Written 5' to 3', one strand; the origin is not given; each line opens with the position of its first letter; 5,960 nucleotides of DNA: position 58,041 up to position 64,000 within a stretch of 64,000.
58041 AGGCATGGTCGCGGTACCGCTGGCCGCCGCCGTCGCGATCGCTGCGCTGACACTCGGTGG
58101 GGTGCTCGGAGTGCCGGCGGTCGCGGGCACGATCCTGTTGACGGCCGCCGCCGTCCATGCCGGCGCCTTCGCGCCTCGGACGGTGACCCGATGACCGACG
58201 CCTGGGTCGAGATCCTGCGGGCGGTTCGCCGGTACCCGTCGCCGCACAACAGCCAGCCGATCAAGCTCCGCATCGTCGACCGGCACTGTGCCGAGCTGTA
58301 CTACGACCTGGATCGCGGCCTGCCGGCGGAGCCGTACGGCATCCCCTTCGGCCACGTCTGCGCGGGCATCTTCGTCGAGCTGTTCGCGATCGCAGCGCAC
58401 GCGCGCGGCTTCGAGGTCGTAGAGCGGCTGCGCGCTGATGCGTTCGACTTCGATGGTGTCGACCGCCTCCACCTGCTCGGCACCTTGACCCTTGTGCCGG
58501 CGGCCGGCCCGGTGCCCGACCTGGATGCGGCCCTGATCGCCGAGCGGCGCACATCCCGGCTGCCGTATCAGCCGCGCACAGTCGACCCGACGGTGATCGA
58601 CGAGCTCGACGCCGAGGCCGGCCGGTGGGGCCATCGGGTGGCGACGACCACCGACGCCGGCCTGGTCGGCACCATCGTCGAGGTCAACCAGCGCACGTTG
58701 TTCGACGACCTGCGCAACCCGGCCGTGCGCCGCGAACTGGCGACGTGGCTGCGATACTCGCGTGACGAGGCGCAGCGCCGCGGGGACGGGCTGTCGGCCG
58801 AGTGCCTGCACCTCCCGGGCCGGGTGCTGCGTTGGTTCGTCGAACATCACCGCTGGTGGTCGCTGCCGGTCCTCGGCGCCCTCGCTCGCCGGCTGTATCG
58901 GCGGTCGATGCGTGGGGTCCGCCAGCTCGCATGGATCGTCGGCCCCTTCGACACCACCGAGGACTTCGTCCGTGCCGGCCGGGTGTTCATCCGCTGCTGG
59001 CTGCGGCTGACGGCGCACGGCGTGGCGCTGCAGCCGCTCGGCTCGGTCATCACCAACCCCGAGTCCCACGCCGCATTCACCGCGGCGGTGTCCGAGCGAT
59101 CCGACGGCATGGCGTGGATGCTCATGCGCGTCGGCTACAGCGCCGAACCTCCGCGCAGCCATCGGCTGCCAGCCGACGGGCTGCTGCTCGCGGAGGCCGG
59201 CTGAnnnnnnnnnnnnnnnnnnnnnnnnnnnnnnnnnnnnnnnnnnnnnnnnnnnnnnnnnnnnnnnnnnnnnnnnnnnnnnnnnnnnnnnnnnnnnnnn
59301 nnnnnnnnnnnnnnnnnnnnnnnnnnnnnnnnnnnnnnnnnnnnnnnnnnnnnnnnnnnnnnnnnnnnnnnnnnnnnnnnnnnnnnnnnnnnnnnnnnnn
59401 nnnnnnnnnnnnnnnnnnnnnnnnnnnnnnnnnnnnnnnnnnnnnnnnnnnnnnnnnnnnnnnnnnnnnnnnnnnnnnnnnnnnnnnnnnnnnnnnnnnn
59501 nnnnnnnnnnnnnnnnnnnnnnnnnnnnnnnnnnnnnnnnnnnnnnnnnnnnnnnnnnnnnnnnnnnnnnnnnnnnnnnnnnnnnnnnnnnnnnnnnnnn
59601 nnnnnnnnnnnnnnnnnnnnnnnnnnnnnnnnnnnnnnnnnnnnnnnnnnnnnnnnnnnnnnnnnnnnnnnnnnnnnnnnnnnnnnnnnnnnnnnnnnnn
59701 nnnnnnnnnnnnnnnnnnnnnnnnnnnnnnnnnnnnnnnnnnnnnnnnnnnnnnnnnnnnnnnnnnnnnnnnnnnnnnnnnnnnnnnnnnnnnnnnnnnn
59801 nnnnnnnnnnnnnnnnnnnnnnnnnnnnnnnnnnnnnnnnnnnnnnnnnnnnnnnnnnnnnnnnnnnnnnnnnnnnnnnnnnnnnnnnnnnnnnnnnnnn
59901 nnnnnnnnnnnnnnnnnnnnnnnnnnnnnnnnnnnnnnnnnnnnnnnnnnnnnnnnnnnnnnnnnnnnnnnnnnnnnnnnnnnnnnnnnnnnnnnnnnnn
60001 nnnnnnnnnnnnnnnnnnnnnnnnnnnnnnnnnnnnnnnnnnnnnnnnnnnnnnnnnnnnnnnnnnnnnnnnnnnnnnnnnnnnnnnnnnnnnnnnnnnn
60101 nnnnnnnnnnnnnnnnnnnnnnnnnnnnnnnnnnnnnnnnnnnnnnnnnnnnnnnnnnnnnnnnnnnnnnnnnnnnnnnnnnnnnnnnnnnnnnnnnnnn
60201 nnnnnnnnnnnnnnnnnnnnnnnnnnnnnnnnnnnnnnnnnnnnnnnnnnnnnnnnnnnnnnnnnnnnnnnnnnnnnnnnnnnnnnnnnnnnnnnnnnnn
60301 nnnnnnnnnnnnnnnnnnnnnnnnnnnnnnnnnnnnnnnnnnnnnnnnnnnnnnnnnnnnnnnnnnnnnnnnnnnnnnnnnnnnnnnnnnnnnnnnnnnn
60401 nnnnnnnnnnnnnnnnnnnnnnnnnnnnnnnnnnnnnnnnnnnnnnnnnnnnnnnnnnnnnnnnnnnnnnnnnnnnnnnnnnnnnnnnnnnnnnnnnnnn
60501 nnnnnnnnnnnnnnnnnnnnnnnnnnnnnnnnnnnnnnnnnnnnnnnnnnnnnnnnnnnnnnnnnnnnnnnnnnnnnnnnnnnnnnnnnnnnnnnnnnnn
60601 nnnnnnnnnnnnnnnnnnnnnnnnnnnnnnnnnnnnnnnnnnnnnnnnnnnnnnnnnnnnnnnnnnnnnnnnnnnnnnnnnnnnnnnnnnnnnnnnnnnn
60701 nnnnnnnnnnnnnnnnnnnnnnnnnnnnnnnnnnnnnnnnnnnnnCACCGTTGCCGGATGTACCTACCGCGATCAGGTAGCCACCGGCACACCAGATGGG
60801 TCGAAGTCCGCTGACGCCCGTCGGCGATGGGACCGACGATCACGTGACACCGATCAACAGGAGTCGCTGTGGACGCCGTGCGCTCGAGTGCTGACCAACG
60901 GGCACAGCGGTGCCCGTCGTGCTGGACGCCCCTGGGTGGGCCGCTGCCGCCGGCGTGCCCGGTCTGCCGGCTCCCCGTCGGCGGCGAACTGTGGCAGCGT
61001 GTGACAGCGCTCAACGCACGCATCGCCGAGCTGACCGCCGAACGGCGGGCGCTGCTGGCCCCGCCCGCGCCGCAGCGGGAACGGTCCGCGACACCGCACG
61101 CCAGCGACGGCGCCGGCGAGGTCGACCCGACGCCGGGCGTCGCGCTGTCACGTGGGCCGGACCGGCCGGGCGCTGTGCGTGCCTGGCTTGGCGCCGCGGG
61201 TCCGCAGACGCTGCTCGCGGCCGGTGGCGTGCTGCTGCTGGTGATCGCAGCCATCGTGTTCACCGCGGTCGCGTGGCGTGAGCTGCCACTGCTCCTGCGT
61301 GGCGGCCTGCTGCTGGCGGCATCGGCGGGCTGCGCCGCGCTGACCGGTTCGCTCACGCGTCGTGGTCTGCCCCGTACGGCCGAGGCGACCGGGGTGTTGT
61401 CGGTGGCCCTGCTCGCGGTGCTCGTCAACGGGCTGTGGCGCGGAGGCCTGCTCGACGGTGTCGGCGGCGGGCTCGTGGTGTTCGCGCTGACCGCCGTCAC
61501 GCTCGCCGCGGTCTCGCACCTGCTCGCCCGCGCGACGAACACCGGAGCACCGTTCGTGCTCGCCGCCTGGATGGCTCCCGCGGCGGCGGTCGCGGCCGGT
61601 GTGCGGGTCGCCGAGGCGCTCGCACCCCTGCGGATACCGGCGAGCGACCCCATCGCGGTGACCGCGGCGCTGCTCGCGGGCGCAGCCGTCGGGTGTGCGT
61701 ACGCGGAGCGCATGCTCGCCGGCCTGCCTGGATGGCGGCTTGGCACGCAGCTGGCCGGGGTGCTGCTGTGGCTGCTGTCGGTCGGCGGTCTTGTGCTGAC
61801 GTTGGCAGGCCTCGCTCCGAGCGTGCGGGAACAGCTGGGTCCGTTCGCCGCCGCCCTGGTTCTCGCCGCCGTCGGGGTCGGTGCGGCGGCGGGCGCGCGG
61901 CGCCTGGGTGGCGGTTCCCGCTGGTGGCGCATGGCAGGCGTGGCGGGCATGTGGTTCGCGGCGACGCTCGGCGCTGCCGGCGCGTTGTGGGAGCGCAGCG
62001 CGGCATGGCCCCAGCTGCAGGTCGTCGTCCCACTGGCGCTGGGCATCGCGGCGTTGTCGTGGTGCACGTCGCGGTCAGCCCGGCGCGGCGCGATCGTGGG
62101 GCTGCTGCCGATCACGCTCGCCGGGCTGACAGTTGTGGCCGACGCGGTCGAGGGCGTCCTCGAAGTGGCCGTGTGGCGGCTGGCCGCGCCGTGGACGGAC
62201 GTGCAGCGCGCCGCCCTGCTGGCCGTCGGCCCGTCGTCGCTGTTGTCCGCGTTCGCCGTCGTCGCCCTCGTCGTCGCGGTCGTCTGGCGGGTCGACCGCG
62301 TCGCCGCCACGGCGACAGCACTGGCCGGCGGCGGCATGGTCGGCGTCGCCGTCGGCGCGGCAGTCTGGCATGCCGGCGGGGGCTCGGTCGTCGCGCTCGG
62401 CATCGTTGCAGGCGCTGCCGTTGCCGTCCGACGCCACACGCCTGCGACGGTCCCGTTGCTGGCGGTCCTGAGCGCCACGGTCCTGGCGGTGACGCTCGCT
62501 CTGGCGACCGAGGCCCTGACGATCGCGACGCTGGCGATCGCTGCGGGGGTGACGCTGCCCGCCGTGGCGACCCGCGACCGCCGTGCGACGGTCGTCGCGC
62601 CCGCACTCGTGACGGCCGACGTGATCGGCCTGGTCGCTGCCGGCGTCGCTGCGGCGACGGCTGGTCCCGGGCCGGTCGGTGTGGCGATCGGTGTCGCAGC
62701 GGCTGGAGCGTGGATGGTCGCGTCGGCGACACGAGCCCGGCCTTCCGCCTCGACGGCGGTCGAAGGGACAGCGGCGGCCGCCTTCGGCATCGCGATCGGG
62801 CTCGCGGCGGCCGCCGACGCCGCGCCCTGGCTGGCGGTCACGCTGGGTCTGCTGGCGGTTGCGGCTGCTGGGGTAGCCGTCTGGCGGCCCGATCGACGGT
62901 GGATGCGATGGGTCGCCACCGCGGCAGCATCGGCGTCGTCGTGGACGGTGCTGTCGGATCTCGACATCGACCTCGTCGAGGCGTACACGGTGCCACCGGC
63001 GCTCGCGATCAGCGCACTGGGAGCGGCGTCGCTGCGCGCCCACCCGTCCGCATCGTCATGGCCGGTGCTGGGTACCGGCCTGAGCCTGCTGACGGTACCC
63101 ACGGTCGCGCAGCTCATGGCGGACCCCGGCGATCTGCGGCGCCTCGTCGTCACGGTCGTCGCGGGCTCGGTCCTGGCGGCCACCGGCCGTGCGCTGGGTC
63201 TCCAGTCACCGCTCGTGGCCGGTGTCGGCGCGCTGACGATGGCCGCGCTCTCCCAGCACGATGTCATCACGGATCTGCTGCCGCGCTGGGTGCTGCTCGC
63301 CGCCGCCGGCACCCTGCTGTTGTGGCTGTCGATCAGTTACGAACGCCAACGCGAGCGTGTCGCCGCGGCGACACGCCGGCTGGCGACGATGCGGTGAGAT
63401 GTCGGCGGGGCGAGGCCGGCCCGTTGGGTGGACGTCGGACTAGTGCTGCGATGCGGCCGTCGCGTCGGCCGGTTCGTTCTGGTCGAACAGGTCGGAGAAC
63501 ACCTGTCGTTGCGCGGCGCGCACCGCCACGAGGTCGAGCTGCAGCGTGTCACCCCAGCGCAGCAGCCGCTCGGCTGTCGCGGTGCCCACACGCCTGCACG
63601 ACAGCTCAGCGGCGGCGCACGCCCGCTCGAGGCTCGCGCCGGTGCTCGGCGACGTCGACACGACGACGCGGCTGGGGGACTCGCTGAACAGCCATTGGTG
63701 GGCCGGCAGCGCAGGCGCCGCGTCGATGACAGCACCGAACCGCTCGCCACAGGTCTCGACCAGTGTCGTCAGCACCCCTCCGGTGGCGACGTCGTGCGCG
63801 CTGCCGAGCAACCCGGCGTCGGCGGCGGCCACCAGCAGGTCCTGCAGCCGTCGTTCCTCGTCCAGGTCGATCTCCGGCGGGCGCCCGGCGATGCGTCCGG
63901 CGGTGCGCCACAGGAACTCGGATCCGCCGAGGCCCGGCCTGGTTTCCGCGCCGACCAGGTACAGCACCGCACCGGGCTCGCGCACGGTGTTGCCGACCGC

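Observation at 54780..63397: About 9 kb cassette between purF and purL: two-component system divergent from an AT3 acyltransferase / nitroreductase-like / PaaK-CapK-like ligase operon plus a giant membrane protein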

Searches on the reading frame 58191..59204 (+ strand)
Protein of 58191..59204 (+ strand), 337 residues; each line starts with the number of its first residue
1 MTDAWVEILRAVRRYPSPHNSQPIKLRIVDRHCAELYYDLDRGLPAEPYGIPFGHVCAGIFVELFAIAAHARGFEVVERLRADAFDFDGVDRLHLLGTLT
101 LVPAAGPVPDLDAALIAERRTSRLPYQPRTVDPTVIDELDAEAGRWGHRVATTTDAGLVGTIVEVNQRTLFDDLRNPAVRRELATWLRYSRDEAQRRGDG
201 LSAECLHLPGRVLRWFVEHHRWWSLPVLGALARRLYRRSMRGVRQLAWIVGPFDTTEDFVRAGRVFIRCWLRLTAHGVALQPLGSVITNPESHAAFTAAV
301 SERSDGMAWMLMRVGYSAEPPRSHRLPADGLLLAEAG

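Call 7: search_protein_families(library=pfam, proteins=[window:58191-59204:+], max_evalue=0.1)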
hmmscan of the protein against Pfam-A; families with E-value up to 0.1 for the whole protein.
window:58191-59204:+ (337 aa): 1 family
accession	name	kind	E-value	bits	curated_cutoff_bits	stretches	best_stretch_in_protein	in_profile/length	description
PF00881.29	Nitroreductase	-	0.0002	22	23.5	0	7-36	22-50/167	Nitroreductase family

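Call 8: search_protein_families(library=ncbifam, proteins=[window:58191-59204:+], max_evalue=0.1)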
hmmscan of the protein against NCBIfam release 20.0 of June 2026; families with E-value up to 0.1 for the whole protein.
window:58191-59204:+ (337 aa): 3 families
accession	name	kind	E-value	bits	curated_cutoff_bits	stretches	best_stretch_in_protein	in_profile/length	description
NF047509.1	Rv3131_FMN_oxido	subfamily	2.4e-45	155.4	199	1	9-329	3-316/319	Acg family FMN-binding oxidoreductase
NF005901.0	PRK07877.1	equivalog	1e-11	43.8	476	1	4-287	376-654/722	Rv1355c family protein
NF011424.0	PRK14851.1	subfamily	1.5e-08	33.2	1170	1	8-286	331-607/679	hypothetical protein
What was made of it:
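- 58191..59204 (+): FDO-like (Acg-like) monomeric double nitroreductase-fold flavoprotein (337 aa). NCBIfam Acg family NF047509 scores 155 bits (cut-off 199); Rv1355c family 1e-11 (call 8).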

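Call 10: search_solved_structures(query=window:58191-59204:+, max_evalue=1)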
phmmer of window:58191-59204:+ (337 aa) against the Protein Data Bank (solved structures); distinct sequences matched with E-value up to 1: 0.

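Call 28: search_protein_families(library=padloc, proteins=[window:58191-59204:+], max_evalue=0.01)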
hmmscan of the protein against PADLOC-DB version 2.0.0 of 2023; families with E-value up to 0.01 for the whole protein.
window:58191-59204:+ (337 aa): 0 families

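Call 30: find_homologous_proteins(query=window:58191-59204:+)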
Query window:58191-59204:+ (337 aa): 489 proteins with E <= 0.001 among 8000 candidates; the best 120 are listed.
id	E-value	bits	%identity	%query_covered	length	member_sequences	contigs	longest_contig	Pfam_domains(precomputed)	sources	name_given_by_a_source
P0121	7.7e-227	770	100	100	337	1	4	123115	-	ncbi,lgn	-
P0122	9.9e-173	592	78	99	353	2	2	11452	-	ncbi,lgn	ncbi:hypothetical protein BH23ACT10_BH23ACT10_34810 [soil metagenome]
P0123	6.8e-157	540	73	99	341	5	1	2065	PF00881.30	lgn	-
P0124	1.8e-155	535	71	100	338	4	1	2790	-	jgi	-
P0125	9.4e-155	533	73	99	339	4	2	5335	-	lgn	-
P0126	5.0e-154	531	72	99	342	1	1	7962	-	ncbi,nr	ncbi:MAG: hypothetical protein KY460_16055 [Actinobacteria bacterium]|nr:hypothetical protein [Actin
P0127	6.8e-154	530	72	100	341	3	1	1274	-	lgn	-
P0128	9.0e-154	530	73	100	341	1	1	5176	-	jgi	jgi:hypothetical protein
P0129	2.5e-153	528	72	100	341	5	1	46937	-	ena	-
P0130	2.2e-152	525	71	99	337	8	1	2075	-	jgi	jgi:hypothetical protein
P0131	3.6e-150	518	71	100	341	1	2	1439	-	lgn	-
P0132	6.5e-150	517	70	99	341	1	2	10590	-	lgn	-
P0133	1.7e-147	509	68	99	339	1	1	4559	-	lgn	-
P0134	2.8e-142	492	66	99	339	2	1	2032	-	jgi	-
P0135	1.5e-137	477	64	99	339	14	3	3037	-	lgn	-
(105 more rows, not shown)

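Call 35: search_solved_structures(query=A2, max_evalue=10, show_alignments=1)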
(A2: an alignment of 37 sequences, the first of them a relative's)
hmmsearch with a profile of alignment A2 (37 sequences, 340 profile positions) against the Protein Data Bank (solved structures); distinct sequences matched with E-value up to 10: 3.
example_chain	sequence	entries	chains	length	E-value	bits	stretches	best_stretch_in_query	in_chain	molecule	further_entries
2ymv_A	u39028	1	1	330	2.1e-06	30.5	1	8-140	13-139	ACG NITROREDUCTASE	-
2b67_A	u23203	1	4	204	0.31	13.5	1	9-38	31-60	COG0778: Nitroreductase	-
4dwl_A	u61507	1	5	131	1.1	11.7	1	226-276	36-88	Bbp7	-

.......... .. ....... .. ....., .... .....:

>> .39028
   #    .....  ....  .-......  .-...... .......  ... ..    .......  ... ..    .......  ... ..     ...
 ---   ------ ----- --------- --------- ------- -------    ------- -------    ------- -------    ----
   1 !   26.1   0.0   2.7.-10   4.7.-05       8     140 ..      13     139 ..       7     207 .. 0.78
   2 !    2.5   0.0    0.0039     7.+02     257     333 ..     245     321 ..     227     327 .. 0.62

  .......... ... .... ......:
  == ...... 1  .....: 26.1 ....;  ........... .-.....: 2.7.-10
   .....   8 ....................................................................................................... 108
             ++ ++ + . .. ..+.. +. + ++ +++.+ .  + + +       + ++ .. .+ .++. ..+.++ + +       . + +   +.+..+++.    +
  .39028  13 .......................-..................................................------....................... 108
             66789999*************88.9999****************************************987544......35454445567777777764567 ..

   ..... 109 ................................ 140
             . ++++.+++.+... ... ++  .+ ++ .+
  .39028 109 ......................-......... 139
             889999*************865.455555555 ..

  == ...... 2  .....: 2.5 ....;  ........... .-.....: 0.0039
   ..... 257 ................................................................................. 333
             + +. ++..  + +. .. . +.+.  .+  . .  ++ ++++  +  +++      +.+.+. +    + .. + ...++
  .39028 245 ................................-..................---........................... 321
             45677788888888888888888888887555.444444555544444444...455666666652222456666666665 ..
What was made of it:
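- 58191..59204 (+): The profile against PDB finds 2YMV at 2e-6 (call 35).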

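Call 41: predict_structure(alignment_id=A2)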
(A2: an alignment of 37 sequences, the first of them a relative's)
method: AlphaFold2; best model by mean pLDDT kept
length: 337 residues; sequences in the alignment: 37
mean_pLDDT: 88.4   pTM: 0.90
mean pLDDT of the five models: 88.4, 87.2, 87.2, 86.6, 85.6
residues with pLDDT >= 90: 189; 70-90: 131; 50-70: 13; < 50: 4
segments of 3 or more residues with pLDDT < 50: 48-50
pLDDT, mean of each block of 10 residues (from residue 1): 91 89 94 95 64 86 98 98 88 95 97 96 92 98 95 96 89 81 84 84 82 83 76 79 93 89 96 97 84 90 68 92 87 72
secondary structure, 60 per line:
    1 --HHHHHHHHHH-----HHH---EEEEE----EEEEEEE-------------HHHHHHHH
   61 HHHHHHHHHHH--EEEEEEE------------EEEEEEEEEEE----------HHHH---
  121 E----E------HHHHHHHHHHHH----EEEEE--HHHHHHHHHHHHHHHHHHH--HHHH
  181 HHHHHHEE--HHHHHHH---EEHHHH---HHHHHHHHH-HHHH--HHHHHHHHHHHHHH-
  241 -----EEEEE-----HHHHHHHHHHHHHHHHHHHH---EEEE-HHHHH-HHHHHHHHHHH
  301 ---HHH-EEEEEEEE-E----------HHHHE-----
elements in order: H3-12 E24-28 E33-39 H53-71 E74-80 E93-103 H114-117 H133-144 E149-153 H156-174 H177-186 H191-197 H203-206 H210-218 H220-223 H226-239 E246-250 H256-275 E279-282 H284-288 H290-300 E308-315 H328-331

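Call 45: fold_search(model_id=the predicted structure, library=pdb)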
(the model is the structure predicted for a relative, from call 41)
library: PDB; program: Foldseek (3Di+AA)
matches with E <= 10: 278; with E <= 0.001: 54
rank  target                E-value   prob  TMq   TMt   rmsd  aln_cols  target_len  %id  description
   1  2ymv                  1.8e-14  1.00  0.74  0.76   4.9       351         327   21  Structure of Reduced M Smegmatis 5246, a homologue of M.Tuberculosis Acg (released 2012-11-21)
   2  2wzv_A                3.5e-05  1.00  0.38  0.54   6.3       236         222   16  Crystal structure of the FMN-dependent nitroreductase NfnB from Mycobacterium smegmatis (released 2010-07-14)
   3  4xoo_A                3.5e-05  1.00  0.36  0.58   8.4       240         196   13  FMN complex of coenzyme F420:L-glutamate ligase (FbiB) from Mycobacterium tuberculosis (C-terminal domain) (released 2016-02-17)
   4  2i7h_A                3.5e-05  1.00  0.35  0.59   9.5       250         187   14  Crystal Structure of the Nitroreductase-like Family Protein from Bacillus cereus (released 2006-10-03)
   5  3gfa_B                3.7e-05  1.00  0.38  0.61   7.9       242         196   13  Crystal structure of a putative nitroreductase in complex with fmn (cd3205) from clostridium difficile 630 at 1.35 A r (released 2009-03-17)
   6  3ek3                  4.6e-05  1.00  0.39  0.66   6.0       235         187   12  Crystal structure of Nitroreductase with Bound FMN (YP_211706.1) from Bacteroides fragilis NCTC 9343 at 1.70 A resolutio (released 2008-10-14)
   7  7dp2_B                4.6e-05  1.00  0.39  0.58  10.0       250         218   14  Crystal structure of FMN and NADPH-dependent nitroreductase NfnB mutant Y88F derived from sphigopyxis sp. strain HMH (released 2021-09-08)
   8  2wzv_B                4.8e-05  1.00  0.38  0.54   9.4       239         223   15  Crystal structure of the FMN-dependent nitroreductase NfnB from Mycobacterium smegmatis (released 2010-07-14)
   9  7dp0_A                5.1e-05  1.00  0.38  0.55  11.0       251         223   16  Crystal structure of FMN and NADPH-dependent nitroreductase NfnB from sphigopyxis sp. strain HMH (released 2021-09-08)
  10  4xoq_C                5.6e-05  1.00  0.37  0.58   6.5       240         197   14  F420 complex of coenzyme F420:L-glutamate ligase (FbiB) from Mycobacterium tuberculosis (C-terminal domain) (released 2016-02-17)
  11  4xoq_A                5.6e-05  1.00  0.37  0.57   6.4       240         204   14  F420 complex of coenzyme F420:L-glutamate ligase (FbiB) from Mycobacterium tuberculosis (C-terminal domain) (released 2016-02-17)
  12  7dp1_B                7.0e-05  1.00  0.38  0.56  10.9       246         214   14  Crystal structure of FMN and NADPH-dependent nitroreductase NfnB mutant Y88A derived from sphigopyxis sp. strain HMH (released 2021-09-08)
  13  7dp1_A                7.4e-05  1.00  0.38  0.56   9.9       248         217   15  Crystal structure of FMN and NADPH-dependent nitroreductase NfnB mutant Y88A derived from sphigopyxis sp. strain HMH (released 2021-09-08)
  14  4ttb_A                8.2e-05  1.00  0.39  0.66   5.8       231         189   12  Crystal structure of homo sapiens IODOTYROSINE DEIODINASE (IYD) bound to FMN (released 2014-11-26)
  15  4xoo_B                9.1e-05  1.00  0.38  0.60   6.2       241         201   14  FMN complex of coenzyme F420:L-glutamate ligase (FbiB) from Mycobacterium tuberculosis (C-terminal domain) (released 2016-02-17)
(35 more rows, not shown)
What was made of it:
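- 58191..59204 (+): AlphaFold model pLDDT 88; Foldseek to 2YMV gives E 1.8e-14, TM 0.74-0.76 (calls 41, 45).
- Closest known: Acg family. Same: The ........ and RRTxR motifs align (calls 8, 35, 45).
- NR to MsAcg 2YMV: TM 0.74 (call 45). The fold is closest to MsAcg, with a large helical insertion over the flavin site (calls 41, 45).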

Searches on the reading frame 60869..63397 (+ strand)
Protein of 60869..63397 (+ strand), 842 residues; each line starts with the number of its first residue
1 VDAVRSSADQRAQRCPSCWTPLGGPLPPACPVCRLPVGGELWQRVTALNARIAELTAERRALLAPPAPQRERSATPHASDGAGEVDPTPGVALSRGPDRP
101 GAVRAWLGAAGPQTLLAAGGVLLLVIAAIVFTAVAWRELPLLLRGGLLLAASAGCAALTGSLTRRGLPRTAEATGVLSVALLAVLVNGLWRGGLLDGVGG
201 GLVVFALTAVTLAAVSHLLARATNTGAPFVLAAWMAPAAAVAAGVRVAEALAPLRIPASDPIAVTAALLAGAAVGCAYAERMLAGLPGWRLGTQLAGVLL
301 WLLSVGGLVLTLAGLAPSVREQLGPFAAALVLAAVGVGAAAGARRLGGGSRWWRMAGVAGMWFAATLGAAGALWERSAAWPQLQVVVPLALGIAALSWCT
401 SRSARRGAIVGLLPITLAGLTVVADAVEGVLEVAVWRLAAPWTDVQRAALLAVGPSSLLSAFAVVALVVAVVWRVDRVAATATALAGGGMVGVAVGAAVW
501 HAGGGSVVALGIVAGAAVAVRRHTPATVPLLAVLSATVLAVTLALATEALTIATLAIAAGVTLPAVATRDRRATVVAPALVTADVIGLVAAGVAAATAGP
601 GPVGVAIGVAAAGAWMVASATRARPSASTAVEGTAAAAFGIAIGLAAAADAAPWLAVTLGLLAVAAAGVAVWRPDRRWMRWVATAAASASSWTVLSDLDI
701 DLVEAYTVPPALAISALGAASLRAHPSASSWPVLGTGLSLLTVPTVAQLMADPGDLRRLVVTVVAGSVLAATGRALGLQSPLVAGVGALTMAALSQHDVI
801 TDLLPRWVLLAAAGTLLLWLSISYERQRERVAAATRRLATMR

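Call 7: search_protein_families(library=pfam, proteins=[window:60869-63397:+], max_evalue=0.1)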
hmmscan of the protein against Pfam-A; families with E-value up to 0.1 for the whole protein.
window:60869-63397:+ (842 aa): 1 family
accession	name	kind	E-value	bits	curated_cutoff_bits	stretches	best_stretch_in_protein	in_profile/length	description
PF09925.14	DUF2157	-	0.00013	22.1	32.4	1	114-184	36-107/146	Predicted membrane protein (DUF2157)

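Call 8: search_protein_families(library=ncbifam, proteins=[window:60869-63397:+], max_evalue=0.1)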
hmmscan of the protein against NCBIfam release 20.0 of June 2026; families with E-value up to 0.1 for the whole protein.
window:60869-63397:+ (842 aa): 1 family
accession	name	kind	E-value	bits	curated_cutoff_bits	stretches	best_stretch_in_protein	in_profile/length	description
NF047321.1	SCO7613_CTERM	domain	2.1e-40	138.4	45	1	655-842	1-188/188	SCO7613 C-terminal domain-containing membrane protein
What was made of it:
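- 60869..63397 (+): 842-aa polytopic membrane protein with an N-terminal CxxC...CxxC zinc ribbon and an SCO7613 C-terminal domain. NCBIfam NF047321 scores 138 bits against a cut-off of 45 (call 8).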

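Call 28: search_protein_families(library=padloc, proteins=[window:60869-63397:+], max_evalue=0.01)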
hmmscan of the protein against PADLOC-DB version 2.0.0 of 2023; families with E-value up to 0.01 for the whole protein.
window:60869-63397:+ (842 aa): 0 families

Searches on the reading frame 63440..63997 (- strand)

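Call 40: search_protein_families(library=pfam, proteins=[window:63440-63997:-], max_evalue=0.01)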
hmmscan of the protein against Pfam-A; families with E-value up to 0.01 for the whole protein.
window:63440-63997:- (185 aa): 1 family
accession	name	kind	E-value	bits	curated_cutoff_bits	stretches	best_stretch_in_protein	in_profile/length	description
PF02769.27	AIRS_C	-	3.2e-17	63.5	23.1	1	7-144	1-149/156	AIR synthase related protein, C-terminal domain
